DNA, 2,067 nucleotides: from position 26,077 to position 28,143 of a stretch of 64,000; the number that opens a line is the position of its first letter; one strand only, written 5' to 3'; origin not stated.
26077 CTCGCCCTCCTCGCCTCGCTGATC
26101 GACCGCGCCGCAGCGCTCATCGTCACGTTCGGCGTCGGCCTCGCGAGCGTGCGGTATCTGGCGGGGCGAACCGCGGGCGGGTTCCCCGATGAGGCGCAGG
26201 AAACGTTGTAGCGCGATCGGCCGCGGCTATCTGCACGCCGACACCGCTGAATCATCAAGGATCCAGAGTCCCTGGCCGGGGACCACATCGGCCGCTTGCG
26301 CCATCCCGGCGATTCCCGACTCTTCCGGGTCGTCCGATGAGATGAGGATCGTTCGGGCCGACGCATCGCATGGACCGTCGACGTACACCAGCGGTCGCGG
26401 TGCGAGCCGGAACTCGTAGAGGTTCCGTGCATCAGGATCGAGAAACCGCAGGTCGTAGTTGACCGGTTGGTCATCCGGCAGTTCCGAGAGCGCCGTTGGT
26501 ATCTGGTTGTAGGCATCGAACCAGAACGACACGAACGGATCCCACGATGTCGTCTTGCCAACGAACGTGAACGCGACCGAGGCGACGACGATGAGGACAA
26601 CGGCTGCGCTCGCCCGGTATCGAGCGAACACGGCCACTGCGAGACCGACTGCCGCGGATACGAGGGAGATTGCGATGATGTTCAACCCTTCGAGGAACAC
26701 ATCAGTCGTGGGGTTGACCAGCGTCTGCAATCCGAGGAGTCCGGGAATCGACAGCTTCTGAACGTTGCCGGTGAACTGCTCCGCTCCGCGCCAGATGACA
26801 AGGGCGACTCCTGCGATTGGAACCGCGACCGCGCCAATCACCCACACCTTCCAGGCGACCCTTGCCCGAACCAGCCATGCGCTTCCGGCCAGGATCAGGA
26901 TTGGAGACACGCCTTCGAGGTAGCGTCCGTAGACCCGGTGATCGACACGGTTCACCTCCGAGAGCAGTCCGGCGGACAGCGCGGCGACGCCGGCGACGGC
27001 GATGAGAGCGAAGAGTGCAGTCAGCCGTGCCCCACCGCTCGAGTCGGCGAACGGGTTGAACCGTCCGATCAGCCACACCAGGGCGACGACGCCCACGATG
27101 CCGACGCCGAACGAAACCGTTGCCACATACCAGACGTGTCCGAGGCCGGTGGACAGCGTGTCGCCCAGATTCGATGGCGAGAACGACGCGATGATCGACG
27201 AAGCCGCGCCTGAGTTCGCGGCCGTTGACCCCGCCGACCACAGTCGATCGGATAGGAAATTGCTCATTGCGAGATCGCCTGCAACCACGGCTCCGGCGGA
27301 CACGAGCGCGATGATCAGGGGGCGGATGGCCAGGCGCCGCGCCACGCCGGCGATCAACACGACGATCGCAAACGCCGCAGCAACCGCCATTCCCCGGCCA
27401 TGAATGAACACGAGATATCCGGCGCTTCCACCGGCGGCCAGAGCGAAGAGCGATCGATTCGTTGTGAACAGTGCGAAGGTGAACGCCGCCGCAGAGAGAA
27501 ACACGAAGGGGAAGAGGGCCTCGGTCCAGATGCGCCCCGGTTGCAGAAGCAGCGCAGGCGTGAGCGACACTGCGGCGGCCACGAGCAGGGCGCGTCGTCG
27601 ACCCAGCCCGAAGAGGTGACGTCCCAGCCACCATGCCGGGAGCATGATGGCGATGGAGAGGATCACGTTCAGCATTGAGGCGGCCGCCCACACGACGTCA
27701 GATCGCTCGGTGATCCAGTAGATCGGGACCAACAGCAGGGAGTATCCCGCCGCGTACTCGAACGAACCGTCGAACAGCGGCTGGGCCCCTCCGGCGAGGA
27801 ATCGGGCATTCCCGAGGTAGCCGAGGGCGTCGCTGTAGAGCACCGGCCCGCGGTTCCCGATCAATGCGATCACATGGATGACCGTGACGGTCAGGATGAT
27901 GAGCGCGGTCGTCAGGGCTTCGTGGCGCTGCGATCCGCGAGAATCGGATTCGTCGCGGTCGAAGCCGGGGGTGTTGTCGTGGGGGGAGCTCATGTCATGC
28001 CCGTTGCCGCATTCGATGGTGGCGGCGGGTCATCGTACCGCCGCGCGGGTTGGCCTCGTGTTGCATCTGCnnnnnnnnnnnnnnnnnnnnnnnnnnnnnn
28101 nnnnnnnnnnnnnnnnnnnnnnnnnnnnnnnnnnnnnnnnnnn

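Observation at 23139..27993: Three-component extracytoplasmic glycosylation module (GtrB/Ppm1-like GT2, flippase-like UPF0104 protein, PMT/ArnT-like GT-C), possibly linked to the Thr-rich lipoprotein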

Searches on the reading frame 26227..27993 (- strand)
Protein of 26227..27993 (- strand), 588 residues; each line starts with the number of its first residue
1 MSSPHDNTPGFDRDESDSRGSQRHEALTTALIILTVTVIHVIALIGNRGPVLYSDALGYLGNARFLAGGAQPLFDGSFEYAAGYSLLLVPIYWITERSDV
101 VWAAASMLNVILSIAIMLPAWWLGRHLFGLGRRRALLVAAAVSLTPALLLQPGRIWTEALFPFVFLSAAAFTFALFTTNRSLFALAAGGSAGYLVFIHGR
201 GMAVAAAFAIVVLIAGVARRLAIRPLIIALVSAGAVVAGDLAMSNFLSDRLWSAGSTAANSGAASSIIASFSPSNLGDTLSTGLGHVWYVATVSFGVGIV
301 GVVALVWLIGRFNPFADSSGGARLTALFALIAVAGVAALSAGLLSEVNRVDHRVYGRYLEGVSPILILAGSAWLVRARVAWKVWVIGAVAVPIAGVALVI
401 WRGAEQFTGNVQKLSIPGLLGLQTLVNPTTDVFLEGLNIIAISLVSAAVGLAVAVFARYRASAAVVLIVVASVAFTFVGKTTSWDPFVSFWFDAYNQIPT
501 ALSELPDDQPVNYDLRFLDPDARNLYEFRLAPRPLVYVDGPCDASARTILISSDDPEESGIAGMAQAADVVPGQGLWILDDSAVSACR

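Call 3: search_protein_families(library=pfam, proteins=[window:26227-27993:-], max_evalue=0.01)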
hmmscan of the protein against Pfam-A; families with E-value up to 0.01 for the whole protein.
window:26227-27993:- (588 aa): 0 families

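Call 5: search_protein_families(library=ncbifam, proteins=[window:26227-27993:-], max_evalue=0.01)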
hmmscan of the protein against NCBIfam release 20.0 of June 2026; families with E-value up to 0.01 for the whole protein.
window:26227-27993:- (588 aa): 0 families

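Call 6: search_protein_families(library=pfam, proteins=[window:26227-27993:-], max_evalue=10)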
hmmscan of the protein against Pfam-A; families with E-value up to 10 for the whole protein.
window:26227-27993:- (588 aa): 0 families

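Call 8: find_homologous_proteins(query=window:26227-27993:-)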
Query window:26227-27993:- (588 aa): 26 proteins with E <= 0.001 among 8000 candidates.
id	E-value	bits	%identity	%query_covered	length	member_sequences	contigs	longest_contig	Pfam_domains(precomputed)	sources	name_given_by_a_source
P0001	0.0e+0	1253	99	100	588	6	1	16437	-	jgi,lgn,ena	-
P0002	0.0e+0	1045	81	99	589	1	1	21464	-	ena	-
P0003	0.0e+0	1032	80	99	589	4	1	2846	-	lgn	-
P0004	5.6e-285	965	75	99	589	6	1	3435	-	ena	-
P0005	2.5e-276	936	73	99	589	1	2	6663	-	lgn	-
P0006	4.8e-274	928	72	99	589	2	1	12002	-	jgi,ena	-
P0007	1.1e-267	907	70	99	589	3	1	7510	-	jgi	jgi:hypothetical protein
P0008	5.7e-259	879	69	99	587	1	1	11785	-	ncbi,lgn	-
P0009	1.8e-252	857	81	83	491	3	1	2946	-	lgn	-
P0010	2.1e-201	689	57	98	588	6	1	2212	-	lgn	-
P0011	3.7e-200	684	56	97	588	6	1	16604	-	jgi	jgi:hypothetical protein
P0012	2.7e-199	682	56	99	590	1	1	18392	-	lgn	-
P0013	3.3e-198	678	56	98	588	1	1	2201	-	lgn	-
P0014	5.1e-198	677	57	97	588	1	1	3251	-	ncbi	-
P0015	2.5e-197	675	56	98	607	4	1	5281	-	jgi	jgi:hypothetical protein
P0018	6.2e-184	631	53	95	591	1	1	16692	-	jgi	-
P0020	3.7e-181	622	53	92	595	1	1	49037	-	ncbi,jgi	-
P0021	1.3e-180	620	53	99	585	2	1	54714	-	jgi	jgi:hypothetical protein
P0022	2.3e-167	576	51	96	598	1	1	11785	-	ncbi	-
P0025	4.0e-17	80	41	14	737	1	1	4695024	-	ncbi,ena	-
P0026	7.8e-5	40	22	58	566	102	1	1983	-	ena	-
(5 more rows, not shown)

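Call 20: predict_structure(alignment_id=A1)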
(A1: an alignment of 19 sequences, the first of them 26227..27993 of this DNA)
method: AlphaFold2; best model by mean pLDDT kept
length: 588 residues; sequences in the alignment: 19
mean_pLDDT: 72.0   pTM: 0.74
mean pLDDT of the five models: 72.0, 68.9, 68.6, 67.5, 67.4
residues with pLDDT >= 90: 157; 70-90: 200; 50-70: 102; < 50: 129
segments of 3 or more residues with pLDDT < 50: 1-19, 48-58, 60-66, 68-85, 251-262, 348-356, 408-415, 421-436, 483-499, 519-525
pLDDT, mean of each block of 10 residues (from residue 1): 35 41 82 91 63 47 47 33 52 60 74 93 95 93 79 64 94 96 96 78 92 94 96 88 63 38 60 79 80 88 95 82 95 88 58 54 92 89 91 83 58 49 38 50 84 91 89 75 43 46 63 64 48 65 77 76 70 72 69
secondary structure, 60 per line:
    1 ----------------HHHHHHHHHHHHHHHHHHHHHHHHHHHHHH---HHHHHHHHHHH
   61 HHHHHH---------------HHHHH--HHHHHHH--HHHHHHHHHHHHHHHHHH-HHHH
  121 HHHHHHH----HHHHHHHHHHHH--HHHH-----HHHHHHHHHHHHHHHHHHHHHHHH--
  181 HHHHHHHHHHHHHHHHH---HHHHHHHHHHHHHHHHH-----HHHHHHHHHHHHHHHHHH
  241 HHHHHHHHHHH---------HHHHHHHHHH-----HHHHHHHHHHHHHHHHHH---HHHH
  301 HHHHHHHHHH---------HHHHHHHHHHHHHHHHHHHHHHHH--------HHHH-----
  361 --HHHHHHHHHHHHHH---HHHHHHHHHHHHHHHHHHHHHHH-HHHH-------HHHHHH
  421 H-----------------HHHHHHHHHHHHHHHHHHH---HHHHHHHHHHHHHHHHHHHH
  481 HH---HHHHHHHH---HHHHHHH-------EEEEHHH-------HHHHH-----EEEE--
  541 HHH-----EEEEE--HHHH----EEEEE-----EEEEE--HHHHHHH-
elements in order: H17-46 H50-66 H82-86 H89-95 H98-115 H117-127 H132-143 H146-149 H155-178 H181-197 H201-217 H223-251 H261-270 H276-293 H297-310 H320-343 H352-355 H363-376 H380-402 H404-407 H415-421 H439-457 H461-482 H486-493 H497-503 E511-514 H525-529 E535-538 E549-553 H556-559 E564-568 E574-578 H581-587

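Call 22: search_solved_structures(query=A1, max_evalue=10)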
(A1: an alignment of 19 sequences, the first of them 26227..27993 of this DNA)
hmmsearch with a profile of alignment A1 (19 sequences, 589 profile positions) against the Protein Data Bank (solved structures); distinct sequences matched with E-value up to 10: 39.
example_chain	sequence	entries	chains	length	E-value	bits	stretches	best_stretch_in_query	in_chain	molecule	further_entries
8vul_A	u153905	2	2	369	0.21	13.3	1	383-440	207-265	Glutamate receptor ionotropic, NMDA 1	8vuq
8zh7_A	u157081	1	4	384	0.22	13.2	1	383-440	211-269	Glutamate receptor ionotropic, NMDA 1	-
8vuv_A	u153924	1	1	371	0.47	12.1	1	383-440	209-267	Glutamate receptor ionotropic, NMDA 1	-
3q41_A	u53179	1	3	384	0.49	12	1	383-440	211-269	Glutamate [NMDA] receptor subunit zeta-1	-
8vus_C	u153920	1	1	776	0.52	11.9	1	384-440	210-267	Glutamate receptor ionotropic, NMDA 1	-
8vus_A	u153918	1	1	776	0.52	11.9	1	384-440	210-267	Glutamate receptor ionotropic, NMDA 1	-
8vur_C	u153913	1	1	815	0.54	11.9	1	384-440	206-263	Glutamate receptor ionotropic, NMDA 1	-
9iyp_A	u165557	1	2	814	0.54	11.9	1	384-440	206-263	Glutamate receptor ionotropic, NMDA 1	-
8vuh_A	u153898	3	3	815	0.54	11.9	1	384-440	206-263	Glutamate receptor ionotropic, NMDA 1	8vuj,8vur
8vuh_C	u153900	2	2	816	0.54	11.9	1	384-440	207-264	Glutamate receptor ionotropic, NMDA 1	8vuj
8vun_A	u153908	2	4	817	0.54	11.9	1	384-440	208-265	Glutamate receptor ionotropic, NMDA 1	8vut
8vuu_A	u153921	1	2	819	0.55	11.8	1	384-440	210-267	Glutamate receptor ionotropic, NMDA 1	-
9d37_A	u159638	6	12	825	0.55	11.8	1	384-440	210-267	Glutamate receptor ionotropic, NMDA 1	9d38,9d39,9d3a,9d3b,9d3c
8e96_A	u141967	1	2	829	0.55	11.8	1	384-440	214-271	Glutamate receptor ionotropic, NMDA 1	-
9ooq_A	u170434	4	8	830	0.55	11.8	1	384-440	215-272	Glutamate receptor ionotropic, NMDA 1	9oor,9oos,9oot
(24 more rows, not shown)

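Call 38: find_encoding_contigs(protein=P0021, flank=10000, max_places=2)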
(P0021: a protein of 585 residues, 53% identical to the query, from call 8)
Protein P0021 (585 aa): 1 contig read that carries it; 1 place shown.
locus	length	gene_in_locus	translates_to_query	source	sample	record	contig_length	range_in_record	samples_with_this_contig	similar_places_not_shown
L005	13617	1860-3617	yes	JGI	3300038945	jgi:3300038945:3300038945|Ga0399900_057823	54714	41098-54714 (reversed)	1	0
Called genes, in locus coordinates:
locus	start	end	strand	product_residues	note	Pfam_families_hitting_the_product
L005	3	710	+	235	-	?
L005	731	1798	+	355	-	PF04230:PS_pyruv_trans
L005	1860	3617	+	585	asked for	-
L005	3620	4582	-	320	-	PF03706:LPG_synthase_TM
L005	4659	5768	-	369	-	PF02350:Epimerase_2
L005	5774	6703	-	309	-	PF00535:Glycos_transf_2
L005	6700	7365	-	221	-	PF00005:ABC_tran, PF13304:AAA_21 (faint)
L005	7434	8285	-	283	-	PF01061:ABC2_membrane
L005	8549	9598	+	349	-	PF01073:3Beta_HSD, PF01370:Epimerase, PF04321:RmlD_sub_bind, PF07993:NAD_binding_4 (faint), PF16363:GDP_Man_Dehyd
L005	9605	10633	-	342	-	PF02775:TPP_enzyme_C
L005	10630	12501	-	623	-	PF01558:POR, PF01855:POR_N, PF17147:PFOR_II (weak)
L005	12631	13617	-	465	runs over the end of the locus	PF01425:Amidase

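Call 39: find_encoding_contigs(protein=P0020, flank=10000, max_places=2)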
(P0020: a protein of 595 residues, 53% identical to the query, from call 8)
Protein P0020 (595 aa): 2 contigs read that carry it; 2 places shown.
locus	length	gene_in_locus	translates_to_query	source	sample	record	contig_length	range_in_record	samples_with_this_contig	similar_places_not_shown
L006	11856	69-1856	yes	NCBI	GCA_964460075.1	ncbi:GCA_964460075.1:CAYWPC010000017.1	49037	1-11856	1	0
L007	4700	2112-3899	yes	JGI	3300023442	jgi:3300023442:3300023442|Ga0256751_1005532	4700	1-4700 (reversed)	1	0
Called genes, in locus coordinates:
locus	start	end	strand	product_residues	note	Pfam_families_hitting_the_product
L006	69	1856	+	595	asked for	-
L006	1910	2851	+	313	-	PF00535:Glycos_transf_2, PF13641:Glyco_tranf_2_3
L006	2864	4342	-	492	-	PF13692:Glyco_trans_1_4 (weak)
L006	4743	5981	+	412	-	PF13692:Glyco_trans_1_4, PF00534:Glycos_transf_1, PF13524:Glyco_trans_1_2 (weak)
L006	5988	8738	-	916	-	PF13439:Glyco_transf_4, PF20706:GT4-conflict, PF00534:Glycos_transf_1, PF13692:Glyco_trans_1_4, PF00535:Glycos_transf_2, PF10111:Glyco_tranf_2_2, PF13641:Glyco_tranf_2_3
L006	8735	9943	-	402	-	PF13692:Glyco_trans_1_4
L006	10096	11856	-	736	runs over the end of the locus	PF13539:Peptidase_M15_4, PF01839:FG-GAP (faint), PF13517:FG-GAP_3 (weak)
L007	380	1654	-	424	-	PF13173:AAA_14, PF13635:DUF4143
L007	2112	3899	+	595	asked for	-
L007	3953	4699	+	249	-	?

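Call 40: find_encoding_contigs(protein=P0022, flank=10000, max_places=2)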
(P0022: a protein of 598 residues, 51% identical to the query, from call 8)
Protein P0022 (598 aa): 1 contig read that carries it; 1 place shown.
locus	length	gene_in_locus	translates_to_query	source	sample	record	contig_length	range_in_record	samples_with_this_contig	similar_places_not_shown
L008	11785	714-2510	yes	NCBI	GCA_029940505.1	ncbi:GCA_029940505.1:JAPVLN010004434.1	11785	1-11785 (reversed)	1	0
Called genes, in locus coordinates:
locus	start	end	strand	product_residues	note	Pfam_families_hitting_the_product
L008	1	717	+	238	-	?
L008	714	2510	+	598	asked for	-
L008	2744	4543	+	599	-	-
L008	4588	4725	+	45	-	-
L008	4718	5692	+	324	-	PF03706:LPG_synthase_TM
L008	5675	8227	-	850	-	PF04230:PS_pyruv_trans, PF04422:FrhB_FdhB_N, PF04432:FrhB_FdhB_C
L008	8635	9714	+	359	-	PF04230:PS_pyruv_trans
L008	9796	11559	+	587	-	-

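Call 41: find_encoding_contigs(protein=P0018, flank=10000, max_places=2)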
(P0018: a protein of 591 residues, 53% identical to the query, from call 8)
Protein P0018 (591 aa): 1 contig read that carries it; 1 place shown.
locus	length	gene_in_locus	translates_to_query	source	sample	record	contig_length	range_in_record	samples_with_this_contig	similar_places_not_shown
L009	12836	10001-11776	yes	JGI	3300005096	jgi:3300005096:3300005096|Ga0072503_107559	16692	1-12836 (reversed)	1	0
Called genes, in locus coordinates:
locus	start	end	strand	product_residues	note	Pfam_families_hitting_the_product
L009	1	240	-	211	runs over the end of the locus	-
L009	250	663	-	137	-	-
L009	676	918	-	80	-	-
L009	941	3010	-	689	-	PF00395:SLH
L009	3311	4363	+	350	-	PF13489:Methyltransf_23, PF03269:DUF268 (weak)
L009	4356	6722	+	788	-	PF13439:Glyco_transf_4 (faint), PF00534:Glycos_transf_1, PF13692:Glyco_trans_1_4, PF00534:Glycos_transf_1, PF13692:Glyco_trans_1_4 (weak)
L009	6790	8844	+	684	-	-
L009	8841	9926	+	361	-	PF04230:PS_pyruv_trans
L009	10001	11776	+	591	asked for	-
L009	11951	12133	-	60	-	-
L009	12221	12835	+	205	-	?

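Call 46: search_protein_families(library=pfam, alignment_id=A1, max_evalue=1)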
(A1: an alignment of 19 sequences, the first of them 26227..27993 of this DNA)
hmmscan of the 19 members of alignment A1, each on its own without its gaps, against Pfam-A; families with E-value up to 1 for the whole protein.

A. member 1, window:26227-27993:- (588 aa): 0 families

B. families by the number of members that match (of 19 scanned): 2 families
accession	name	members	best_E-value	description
PF13273.12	DUF4064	4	0.0052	Protein of unknown function (DUF4064)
PF10762.14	DUF2583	1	0.96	Protein of unknown function (DUF2583)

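Call 49: find_related_loci(query=A1, collection=genome_contigs, flank=10000)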
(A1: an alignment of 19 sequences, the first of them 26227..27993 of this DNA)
Query A1 (588 aa) in genome_contigs; peptide patterns used: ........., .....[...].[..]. (x = any residue, [..] = any of these).
18 stretches matched a pattern; 4 encode a relative of the query (tblastn E <= 1e-3); 4 distinct loci.
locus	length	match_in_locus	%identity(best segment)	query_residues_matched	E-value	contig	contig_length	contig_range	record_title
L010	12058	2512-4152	58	42-588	0e+0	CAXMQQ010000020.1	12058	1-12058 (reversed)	MAG: uncultured Acidimicrobiia bacterium isolate 10C-St20-MC-01_bin.8.orig genome assembly, contig: k141_133014, whole g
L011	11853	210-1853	53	46-588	0e+0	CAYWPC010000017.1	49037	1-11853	MAG TPA_asm: uncultured Acidimicrobiaceae bacterium isolate SRP216583_co2_129 genome assembly, contig: NODE_333_length_4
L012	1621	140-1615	53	3-495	1e-163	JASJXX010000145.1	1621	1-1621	MAG: Actinomycetota bacterium isolate MT_MAG3 NODE_120663_length_1621_cov_23.734355, whole genome shotgun sequence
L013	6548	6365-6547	79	38-98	9e-28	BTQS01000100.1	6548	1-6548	MAG: Acidimicrobiia bacterium BMS9Abin20 DNA, NODE_4664_length_6548, whole genome shotgun sequence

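Call 50: find_related_loci(query=A1, collection=metagenome_contigs, flank=10000)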
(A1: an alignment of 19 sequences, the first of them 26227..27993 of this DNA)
Query A1 (588 aa) in metagenome_contigs; peptide patterns used: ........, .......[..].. (x = any residue, [..] = any of these).
226 stretches matched a pattern; 5 encode a relative of the query (tblastn E <= 1e-3); 5 distinct loci.
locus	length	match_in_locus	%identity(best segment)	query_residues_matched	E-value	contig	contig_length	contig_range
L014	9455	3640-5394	72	3-587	0e+0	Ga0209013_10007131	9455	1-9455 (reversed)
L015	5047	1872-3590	57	14-587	0e+0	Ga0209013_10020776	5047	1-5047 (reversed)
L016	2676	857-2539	54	7-564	0e+0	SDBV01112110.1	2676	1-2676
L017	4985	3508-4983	55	30-521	4e-177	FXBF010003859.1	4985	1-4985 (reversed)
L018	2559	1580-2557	79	3-328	2e-171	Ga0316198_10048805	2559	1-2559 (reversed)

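Call 67: search_protein_representatives(alignment_id=A1)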
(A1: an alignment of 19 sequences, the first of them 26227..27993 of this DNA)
Query: 19 sequences, 589 profile positions. Proteins with E-value up to 0.001 (for the whole library): 2822; up to 1e-10: 1815; up to 1e-30: 162. The best 150 are listed.
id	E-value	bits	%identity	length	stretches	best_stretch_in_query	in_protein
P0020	5.8e-276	933.1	-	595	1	11-587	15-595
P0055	3.0e-139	481.7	-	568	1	30-578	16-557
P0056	2.6e-75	270.5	-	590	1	27-577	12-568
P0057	2.0e-67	244.5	-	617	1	13-573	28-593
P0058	8.8e-67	242.4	-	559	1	26-582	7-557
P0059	4.4e-65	236.8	-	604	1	30-537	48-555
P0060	5.4e-65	236.5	-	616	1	23-579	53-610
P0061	1.1e-62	228.8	-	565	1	20-578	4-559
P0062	4.8e-61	223.4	-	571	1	19-581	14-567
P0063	7.5e-58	212.9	-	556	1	43-584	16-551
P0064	1.3e-55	205.5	-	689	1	26-578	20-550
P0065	1.3e-55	205.5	-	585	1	31-580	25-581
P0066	3.9e-54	200.6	-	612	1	26-577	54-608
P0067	1.1e-53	199.1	-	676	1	27-579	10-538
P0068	8.1e-53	196.3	-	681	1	50-579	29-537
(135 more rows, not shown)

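Call 69: search_protein_families(library=pfam, alignment_id=A4, max_evalue=0.01)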
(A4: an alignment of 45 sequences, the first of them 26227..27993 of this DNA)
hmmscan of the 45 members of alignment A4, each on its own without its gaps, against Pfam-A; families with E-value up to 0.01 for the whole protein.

A. member 1, window:26227-27993:- (588 aa): 0 families

B. families by the number of members that match (of 45 scanned): 2 families
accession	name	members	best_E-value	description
PF13231.12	PMT_2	4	9.1e-07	Dolichyl-phosphate-mannose-protein mannosyltransferase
PF02366.24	PMT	1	3.1e-06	Dolichyl-phosphate-mannose-protein mannosyltransferase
